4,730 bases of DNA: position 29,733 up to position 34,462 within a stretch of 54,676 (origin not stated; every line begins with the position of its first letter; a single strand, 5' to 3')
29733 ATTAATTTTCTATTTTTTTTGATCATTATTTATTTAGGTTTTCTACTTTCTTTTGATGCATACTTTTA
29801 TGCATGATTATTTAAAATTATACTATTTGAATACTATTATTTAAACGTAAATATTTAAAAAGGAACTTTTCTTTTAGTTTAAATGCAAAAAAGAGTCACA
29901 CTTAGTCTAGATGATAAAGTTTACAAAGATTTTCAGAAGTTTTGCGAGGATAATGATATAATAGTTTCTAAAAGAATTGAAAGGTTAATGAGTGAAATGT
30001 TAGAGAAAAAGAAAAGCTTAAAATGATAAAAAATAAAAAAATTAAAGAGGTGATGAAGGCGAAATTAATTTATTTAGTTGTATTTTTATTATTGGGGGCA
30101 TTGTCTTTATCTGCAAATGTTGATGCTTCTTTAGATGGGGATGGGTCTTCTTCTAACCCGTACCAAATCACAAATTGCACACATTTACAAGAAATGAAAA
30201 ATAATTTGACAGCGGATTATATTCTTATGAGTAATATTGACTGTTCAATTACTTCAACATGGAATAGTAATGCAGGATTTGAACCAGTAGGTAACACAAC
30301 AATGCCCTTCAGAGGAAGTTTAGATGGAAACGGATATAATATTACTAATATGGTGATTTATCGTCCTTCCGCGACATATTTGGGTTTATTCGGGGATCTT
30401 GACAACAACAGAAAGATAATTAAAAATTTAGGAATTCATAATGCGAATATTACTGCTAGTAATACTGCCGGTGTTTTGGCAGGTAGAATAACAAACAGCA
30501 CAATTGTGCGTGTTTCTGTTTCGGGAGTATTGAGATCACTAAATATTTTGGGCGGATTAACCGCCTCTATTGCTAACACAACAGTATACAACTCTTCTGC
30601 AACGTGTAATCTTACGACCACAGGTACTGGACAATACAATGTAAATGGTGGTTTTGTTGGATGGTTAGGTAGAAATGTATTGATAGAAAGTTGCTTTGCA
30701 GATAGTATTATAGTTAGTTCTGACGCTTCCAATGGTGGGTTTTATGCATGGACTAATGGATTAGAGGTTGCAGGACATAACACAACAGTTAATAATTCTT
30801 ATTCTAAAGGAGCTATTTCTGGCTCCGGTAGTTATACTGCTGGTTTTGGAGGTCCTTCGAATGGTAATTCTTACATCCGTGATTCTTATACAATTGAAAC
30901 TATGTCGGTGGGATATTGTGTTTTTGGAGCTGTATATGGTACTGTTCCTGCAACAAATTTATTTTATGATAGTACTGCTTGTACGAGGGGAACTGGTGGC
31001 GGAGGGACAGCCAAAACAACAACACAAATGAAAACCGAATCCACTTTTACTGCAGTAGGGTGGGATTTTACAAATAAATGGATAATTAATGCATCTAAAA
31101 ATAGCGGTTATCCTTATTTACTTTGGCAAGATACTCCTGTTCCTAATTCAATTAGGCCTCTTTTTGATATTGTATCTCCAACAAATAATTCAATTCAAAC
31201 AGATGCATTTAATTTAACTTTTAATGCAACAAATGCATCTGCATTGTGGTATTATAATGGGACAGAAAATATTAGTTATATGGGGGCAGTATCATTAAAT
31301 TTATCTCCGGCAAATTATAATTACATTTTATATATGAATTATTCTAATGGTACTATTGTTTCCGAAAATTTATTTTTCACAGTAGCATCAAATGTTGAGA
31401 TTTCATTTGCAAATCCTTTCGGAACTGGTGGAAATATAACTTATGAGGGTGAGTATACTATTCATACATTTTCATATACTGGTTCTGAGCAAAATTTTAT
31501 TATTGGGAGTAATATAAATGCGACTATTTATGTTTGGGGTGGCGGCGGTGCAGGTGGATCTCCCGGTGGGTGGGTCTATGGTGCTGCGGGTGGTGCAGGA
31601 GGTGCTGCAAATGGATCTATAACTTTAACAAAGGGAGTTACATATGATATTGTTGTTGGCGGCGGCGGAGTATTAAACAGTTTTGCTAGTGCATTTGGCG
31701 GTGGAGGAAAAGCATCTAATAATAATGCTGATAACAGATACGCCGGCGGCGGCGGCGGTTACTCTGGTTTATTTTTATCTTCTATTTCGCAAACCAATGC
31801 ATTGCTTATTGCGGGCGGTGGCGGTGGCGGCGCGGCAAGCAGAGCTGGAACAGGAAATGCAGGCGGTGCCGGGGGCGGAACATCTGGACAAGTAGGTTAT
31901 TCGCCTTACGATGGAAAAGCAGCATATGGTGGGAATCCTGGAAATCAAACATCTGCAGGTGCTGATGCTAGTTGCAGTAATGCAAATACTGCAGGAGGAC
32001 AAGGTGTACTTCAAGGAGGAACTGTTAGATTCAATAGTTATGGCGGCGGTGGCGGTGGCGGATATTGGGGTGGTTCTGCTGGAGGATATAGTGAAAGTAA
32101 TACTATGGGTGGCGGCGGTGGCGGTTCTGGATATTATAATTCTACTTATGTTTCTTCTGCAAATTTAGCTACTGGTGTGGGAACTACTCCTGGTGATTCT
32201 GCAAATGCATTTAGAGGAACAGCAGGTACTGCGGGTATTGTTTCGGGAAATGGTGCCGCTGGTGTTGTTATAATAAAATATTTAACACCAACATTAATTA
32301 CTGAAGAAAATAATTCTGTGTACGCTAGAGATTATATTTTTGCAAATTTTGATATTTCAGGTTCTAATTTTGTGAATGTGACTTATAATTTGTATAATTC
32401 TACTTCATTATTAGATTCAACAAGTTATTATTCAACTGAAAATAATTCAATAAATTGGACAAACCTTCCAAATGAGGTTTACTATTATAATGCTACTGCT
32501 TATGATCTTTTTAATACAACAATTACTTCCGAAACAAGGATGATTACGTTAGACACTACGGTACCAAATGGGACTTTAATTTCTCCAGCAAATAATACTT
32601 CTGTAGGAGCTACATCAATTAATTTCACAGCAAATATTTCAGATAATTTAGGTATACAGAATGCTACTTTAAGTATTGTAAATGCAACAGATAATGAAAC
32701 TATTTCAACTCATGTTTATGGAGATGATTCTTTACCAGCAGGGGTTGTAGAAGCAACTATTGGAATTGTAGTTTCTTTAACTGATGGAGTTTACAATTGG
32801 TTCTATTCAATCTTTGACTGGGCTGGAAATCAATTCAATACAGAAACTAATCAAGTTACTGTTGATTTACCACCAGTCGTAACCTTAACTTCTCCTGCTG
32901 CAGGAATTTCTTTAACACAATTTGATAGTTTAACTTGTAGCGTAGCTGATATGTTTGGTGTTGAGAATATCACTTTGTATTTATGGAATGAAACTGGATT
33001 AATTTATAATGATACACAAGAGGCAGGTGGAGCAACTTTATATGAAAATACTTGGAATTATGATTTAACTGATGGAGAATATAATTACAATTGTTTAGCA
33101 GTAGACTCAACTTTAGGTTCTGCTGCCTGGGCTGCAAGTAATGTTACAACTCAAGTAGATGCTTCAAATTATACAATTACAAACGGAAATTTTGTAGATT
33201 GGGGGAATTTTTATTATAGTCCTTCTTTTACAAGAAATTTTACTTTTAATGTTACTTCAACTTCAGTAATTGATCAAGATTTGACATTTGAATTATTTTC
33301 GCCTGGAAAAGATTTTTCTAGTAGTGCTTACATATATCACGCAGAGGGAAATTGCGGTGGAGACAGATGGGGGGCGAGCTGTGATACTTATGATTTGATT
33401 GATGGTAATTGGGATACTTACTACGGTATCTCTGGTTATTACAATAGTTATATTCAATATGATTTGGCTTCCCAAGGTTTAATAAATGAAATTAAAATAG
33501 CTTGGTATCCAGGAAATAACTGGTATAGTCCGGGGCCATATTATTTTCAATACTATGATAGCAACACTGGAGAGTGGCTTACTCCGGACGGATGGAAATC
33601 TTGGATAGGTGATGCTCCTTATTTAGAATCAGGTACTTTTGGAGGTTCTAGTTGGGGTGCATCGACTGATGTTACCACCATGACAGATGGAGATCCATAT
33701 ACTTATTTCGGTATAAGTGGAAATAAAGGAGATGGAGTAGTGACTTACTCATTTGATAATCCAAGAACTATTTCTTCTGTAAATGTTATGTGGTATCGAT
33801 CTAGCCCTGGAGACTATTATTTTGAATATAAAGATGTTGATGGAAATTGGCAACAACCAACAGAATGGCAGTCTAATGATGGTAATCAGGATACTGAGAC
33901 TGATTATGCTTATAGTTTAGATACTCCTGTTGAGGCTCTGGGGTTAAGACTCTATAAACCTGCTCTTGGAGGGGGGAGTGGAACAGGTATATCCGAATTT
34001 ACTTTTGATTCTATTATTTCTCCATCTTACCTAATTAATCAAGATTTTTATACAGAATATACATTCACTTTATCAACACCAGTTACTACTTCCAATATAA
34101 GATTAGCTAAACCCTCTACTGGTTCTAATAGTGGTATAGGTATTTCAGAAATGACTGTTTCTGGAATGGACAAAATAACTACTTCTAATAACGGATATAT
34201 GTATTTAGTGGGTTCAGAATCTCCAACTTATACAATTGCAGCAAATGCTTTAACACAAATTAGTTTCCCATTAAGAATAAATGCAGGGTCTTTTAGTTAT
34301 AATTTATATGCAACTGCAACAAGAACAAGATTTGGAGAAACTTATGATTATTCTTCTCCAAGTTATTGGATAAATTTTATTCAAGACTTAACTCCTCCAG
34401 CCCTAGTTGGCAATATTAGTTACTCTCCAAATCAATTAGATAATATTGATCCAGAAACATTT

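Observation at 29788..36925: RHH regulator translationally coupled (ATGA) to a 2300-aa surface protein that has a cytoplasmic coiled-coil tail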

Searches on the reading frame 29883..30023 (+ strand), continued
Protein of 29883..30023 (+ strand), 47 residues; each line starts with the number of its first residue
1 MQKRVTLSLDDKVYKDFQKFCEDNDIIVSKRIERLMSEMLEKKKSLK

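Call 52: search_solved_structures(query=A1, max_evalue=10, show_alignments=3)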
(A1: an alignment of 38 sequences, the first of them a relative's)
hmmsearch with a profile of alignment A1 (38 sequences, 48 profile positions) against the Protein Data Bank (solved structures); distinct sequences matched with E-value up to 10: 4.
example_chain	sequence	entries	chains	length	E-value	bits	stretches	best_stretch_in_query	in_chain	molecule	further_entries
6xu6_AI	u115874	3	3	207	0.13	15.1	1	22-46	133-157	40S ribosomal protein S8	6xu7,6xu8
4v6w_AI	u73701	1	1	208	0.13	15.1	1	22-46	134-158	40S ribosomal protein S8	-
1nf4_A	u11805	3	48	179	0.67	12.8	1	13-39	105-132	bacterioferritin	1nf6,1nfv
36ly_A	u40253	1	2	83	1.5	11.7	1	26-46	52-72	MB07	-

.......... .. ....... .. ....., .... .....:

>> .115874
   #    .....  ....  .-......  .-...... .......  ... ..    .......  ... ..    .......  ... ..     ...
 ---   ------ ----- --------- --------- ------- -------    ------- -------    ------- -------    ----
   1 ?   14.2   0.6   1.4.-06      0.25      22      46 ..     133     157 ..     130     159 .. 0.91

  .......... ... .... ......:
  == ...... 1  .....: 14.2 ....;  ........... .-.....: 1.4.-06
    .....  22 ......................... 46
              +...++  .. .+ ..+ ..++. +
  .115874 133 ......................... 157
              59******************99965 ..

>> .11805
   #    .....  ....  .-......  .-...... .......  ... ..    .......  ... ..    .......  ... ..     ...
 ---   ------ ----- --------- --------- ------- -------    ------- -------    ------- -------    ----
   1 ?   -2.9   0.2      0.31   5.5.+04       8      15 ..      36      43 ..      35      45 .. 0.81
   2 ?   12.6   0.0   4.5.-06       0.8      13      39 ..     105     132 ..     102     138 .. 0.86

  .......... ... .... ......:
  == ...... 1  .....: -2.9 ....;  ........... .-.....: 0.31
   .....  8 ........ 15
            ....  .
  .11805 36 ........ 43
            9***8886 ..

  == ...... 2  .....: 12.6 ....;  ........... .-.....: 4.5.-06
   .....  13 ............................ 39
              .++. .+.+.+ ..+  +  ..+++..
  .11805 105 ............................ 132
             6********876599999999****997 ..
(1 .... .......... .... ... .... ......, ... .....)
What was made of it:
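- On Ribbon-helix-helix (MetJ/Arc/CopG) superfamily: There is no PDB sequence match (call 52).
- Tried and rejected: A profile of the RHH family against PDB sequences found nothing (call 52).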

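Call 53: fold_search(model_id=the predicted structure, library=pdb)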
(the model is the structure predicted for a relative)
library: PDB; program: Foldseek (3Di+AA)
matches with E <= 10: 117; with E <= 0.001: 0
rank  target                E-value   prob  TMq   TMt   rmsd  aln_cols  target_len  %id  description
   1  1p94_MODEL_1_A        1.3e-01  0.93  0.63  0.43   3.1        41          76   20  NMR Structure of ParG symmetric dimer (released 2004-01-13)
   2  2cpg_B                1.5e-01  0.80  0.51  0.53   5.0        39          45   23  TRANSCRIPTIONAL REPRESSOR COPG (released 1999-11-19)
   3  1b01_A                1.6e-01  0.80  0.53  0.56   5.0        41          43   22  TRANSCRIPTIONAL REPRESSOR COPG/DNA COMPLEX (released 1999-11-19)
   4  1ea4_E                1.6e-01  0.80  0.54  0.56   5.0        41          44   22  TRANSCRIPTIONAL REPRESSOR COPG/22bp dsDNA COMPLEX (released 2001-07-05)
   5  6iya_C                1.8e-01  0.97  0.77  0.80   2.8        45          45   16  Structure of the DNA binding domain of antitoxin CopASO (released 2019-01-16)
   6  6iya_D                1.8e-01  0.96  0.74  0.73   4.0        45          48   16  Structure of the DNA binding domain of antitoxin CopASO (released 2019-01-16)
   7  7nyw_I                1.8e-01  0.89  0.60  0.25   4.1        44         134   18  Cryo-EM structure of the MukBEF-MatP-DNA head module (released 2021-07-07)
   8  1ea4_B                1.9e-01  0.75  0.51  0.56   4.9        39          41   23  TRANSCRIPTIONAL REPRESSOR COPG/22bp dsDNA COMPLEX (released 2001-07-05)
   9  6iya_F                2.1e-01  0.94  0.74  0.71   3.8        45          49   16  Structure of the DNA binding domain of antitoxin CopASO (released 2019-01-16)
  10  9kkd_B                2.1e-01  0.92  0.66  0.71   4.2        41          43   12  the structure of StnY (released 2025-11-19)
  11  1ea4_F                2.1e-01  0.80  0.57  0.59   5.0        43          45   21  TRANSCRIPTIONAL REPRESSOR COPG/22bp dsDNA COMPLEX (released 2001-07-05)
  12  2cpg_C                2.3e-01  0.72  0.51  0.55   5.2        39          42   23  TRANSCRIPTIONAL REPRESSOR COPG (released 1999-11-19)
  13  6iya_A                2.5e-01  0.92  0.76  0.75   4.1        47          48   15  Structure of the DNA binding domain of antitoxin CopASO (released 2019-01-16)
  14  1myl_A                2.5e-01  0.84  0.63  0.65   4.3        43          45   23  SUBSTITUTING HYDROPHOBIC RESIDUES FOR A BURIED SALT BRIDGE ENHANCES PROTEIN STABILITY BUT DOES NOT REDUCE CONFORMATION (released 1995-01-26)
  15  6xrw_B                2.9e-01  0.90  0.71  0.46   4.4        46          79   13  Chromosomal ParDE TA system from P. aeruginosa (released 2021-07-28)
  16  1b28_MODEL_1_A        2.9e-01  0.82  0.61  0.55   3.9        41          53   24  ARC REPRESSOR MYL MUTANT FROM SALMONELLA BACTERIOPHAGE P22 (released 1999-11-03)
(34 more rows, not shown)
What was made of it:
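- On Ribbon-helix-helix (MetJ/Arc/CopG) superfamily: Foldseek top hits are dominated by known RHH proteins, with probabilities up to 0.97 and TM-scores 0.5-0.8, but weak E-values of 0.1-1 (call 53).
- The Foldseek top hits are dominated by known RHH proteins: ParG, CopG, CopA(SO), Arc, ParD, PutA and NikR (call 53). The Foldseek hits include the ParD, CopA(SO), AtaR and MazE6 antitoxins (call 53).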

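Call 54: search_protein_families(library=pfam, alignment_id=A1, max_evalue=0.01)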
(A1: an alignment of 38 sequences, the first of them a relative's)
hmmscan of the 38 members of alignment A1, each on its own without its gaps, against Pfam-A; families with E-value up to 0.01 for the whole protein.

A. member 1, P0001 (47 aa): 1 family
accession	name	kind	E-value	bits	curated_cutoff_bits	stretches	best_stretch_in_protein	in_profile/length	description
PF19891.5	DUF6364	-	0.00068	20.5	27.3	1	1-41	1-39/70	Family of unknown function (DUF6364)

B. families by the number of members that match (of 38 scanned): 6 families
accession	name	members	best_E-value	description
PF19891.5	DUF6364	34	1.8e-06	Family of unknown function (DUF6364)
PF19839.5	RHH_9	9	0.00018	Ribbon-helix-helix protein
PF01402.27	RHH_1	3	3.2e-05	Ribbon-helix-helix protein, copG family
PF07878.17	RHH_5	3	0.0011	CopG-like RHH_1 or ribbon-helix-helix domain, RHH_5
PF10723.15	RepB-RCR_reg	2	0.0018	Replication regulatory protein RepB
PF06819.16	Arc_PepC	2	0.0019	Archaeal Peptidase A24 C-terminal Domain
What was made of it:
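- On Ribbon-helix-helix (MetJ/Arc/CopG) superfamily: Across the family, 34/38 members hit DUF6364, 9 hit RHH_9, 3 hit RHH_1 and 3 hit RHH_5 at E<=0.01 (call 54).
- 34/38 family members hit DUF6364, 9 hit RHH_9 and 3 hit RHH_1 (call 54).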

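Call 81: find_related_loci(query=A1, collection=viral_contigs, flank=6000)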
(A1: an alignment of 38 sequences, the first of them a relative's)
Query A1 (47 aa) in viral_contigs; peptide patterns used: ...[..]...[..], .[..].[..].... (x = any residue, [..] = any of these).
64 stretches matched a pattern, but none encodes a relative of the query by tblastn (E <= 1e-3).
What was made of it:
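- There are no relatives in IMG/VR viral contigs (call 81).
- Tried and rejected: A scan of viral contigs for the RHH was negative (call 81).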

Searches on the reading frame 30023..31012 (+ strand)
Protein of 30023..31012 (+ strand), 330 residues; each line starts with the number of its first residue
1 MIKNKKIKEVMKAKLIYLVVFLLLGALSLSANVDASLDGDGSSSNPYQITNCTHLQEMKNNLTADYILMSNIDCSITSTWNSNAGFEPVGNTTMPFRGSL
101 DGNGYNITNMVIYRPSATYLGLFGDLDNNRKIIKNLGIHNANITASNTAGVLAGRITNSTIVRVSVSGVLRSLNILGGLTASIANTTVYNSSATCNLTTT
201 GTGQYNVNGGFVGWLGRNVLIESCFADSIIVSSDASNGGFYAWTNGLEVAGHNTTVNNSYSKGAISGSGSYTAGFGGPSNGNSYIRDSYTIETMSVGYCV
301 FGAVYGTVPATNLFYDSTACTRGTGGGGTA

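Call 62: search_protein_families(library=pfam, proteins=[window:30023-31012:+], max_evalue=0.05)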
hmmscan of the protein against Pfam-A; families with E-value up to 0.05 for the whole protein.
window:30023-31012:+ (330 aa): 1 family
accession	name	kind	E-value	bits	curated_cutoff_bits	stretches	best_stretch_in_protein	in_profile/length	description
PF05342.19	Peptidase_M26_N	-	4.8e-05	23.2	27.7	1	55-168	147-250/250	M26 IgA1-specific Metallo-endopeptidase N-terminal region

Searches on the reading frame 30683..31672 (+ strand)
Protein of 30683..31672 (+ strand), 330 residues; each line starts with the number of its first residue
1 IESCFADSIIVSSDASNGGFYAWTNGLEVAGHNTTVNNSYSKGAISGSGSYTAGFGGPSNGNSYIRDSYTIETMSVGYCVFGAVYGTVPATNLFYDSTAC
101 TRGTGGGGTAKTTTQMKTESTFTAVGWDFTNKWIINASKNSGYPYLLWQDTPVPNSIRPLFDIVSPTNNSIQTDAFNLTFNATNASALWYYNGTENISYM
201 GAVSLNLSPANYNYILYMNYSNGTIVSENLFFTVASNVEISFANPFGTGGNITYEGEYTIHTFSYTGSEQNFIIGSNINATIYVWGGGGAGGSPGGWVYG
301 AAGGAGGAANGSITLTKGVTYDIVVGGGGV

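Call 62: search_protein_families(library=pfam, proteins=[window:30683-31672:+], max_evalue=0.05)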
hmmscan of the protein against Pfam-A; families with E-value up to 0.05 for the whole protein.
window:30683-31672:+ (330 aa): 1 family
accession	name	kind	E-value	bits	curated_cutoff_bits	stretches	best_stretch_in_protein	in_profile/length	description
PF21722.4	Gly_rich_2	-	0.0064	17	24.3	1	272-329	8-68/226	Glycine-rich domain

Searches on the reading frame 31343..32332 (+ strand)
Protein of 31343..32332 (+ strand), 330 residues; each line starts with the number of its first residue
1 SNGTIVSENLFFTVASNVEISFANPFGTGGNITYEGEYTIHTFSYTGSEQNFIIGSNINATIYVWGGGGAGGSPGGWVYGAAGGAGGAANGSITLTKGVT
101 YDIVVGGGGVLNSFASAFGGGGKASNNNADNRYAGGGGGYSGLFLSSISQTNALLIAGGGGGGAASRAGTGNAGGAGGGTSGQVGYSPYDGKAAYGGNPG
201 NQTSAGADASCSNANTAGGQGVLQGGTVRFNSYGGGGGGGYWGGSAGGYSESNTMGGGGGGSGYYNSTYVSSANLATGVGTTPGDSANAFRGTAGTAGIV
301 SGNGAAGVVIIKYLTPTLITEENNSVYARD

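Call 62: search_protein_families(library=pfam, proteins=[window:31343-32332:+], max_evalue=0.05)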
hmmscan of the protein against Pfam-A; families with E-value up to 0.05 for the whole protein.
window:31343-32332:+ (330 aa): 2 families
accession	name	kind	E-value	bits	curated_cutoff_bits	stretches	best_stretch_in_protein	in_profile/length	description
PF12810.13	ALK_LTK_GRD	-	1.4e-10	42.1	24.5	1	65-306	15-238/243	ALK/LTK, Glycine-rich domain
PF21722.4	Gly_rich_2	-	0.0017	18.8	24.3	0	52-313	8-225/226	Glycine-rich domain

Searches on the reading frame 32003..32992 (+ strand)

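Call 62: search_protein_families(library=pfam, proteins=[window:32003-32992:+], max_evalue=0.05)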
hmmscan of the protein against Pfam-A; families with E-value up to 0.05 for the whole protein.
window:32003-32992:+ (330 aa): 3 families
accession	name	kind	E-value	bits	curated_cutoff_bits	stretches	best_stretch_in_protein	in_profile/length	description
PF17957.7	Big_7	-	1.5e-05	26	24.1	1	188-229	1-43/70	Bacterial Ig domain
PF15418.12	DUF4625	-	0.004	17.9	27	0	197-282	29-126/131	Domain of unknown function (DUF4625)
PF19077.6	Big_13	-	0.045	14.7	27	1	252-288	65-101/102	Bacterial Ig-like domain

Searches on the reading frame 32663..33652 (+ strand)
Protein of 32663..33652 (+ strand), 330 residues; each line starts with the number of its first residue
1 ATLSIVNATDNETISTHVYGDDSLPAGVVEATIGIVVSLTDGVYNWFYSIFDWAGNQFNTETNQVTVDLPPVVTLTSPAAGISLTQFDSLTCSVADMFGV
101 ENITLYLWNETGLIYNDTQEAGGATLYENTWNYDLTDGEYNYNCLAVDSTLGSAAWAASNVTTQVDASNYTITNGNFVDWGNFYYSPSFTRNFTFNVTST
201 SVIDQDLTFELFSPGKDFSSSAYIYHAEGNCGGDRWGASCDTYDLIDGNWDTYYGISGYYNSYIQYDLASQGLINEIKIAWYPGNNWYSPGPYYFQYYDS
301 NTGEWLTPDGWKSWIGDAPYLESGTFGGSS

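Call 62: search_protein_families(library=pfam, proteins=[window:32663-33652:+], max_evalue=0.05)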
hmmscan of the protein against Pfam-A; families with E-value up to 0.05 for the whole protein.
window:32663-33652:+ (330 aa): 3 families
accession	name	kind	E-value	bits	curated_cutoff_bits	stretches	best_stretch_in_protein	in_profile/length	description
PF17957.7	Big_7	-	4.1e-05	24.6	24.1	1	71-142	1-68/70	Bacterial Ig domain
PF19077.6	Big_13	-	0.00091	20.1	27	1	35-68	68-101/102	Bacterial Ig-like domain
PF22633.2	F5_F8_type_C_2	-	0.0021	19.1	27.8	1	245-305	2-62/91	NedA-like, galactose-binding domain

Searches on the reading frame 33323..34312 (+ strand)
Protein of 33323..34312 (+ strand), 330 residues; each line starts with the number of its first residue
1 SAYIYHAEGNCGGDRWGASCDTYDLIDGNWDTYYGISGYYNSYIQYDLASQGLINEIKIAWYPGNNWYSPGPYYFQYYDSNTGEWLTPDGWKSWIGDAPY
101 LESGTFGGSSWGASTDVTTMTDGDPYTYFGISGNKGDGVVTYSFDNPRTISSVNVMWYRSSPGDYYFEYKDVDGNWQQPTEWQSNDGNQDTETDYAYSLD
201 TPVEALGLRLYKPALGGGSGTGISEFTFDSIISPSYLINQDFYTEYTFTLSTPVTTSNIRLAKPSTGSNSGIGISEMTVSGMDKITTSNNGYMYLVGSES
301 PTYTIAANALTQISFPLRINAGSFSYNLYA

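Call 62: search_protein_families(library=pfam, proteins=[window:33323-34312:+], max_evalue=0.05)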
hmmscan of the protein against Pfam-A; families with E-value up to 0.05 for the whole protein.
window:33323-34312:+ (330 aa): 2 families
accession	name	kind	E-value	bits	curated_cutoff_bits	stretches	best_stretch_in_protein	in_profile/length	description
PF00754.31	F5_F8_type_C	-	3.7e-09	37.2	28.2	1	111-214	8-114/127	F5/8 type C domain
PF22633.2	F5_F8_type_C_2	-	9.1e-08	33.1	27.8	2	25-85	2-62/91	NedA-like, galactose-binding domain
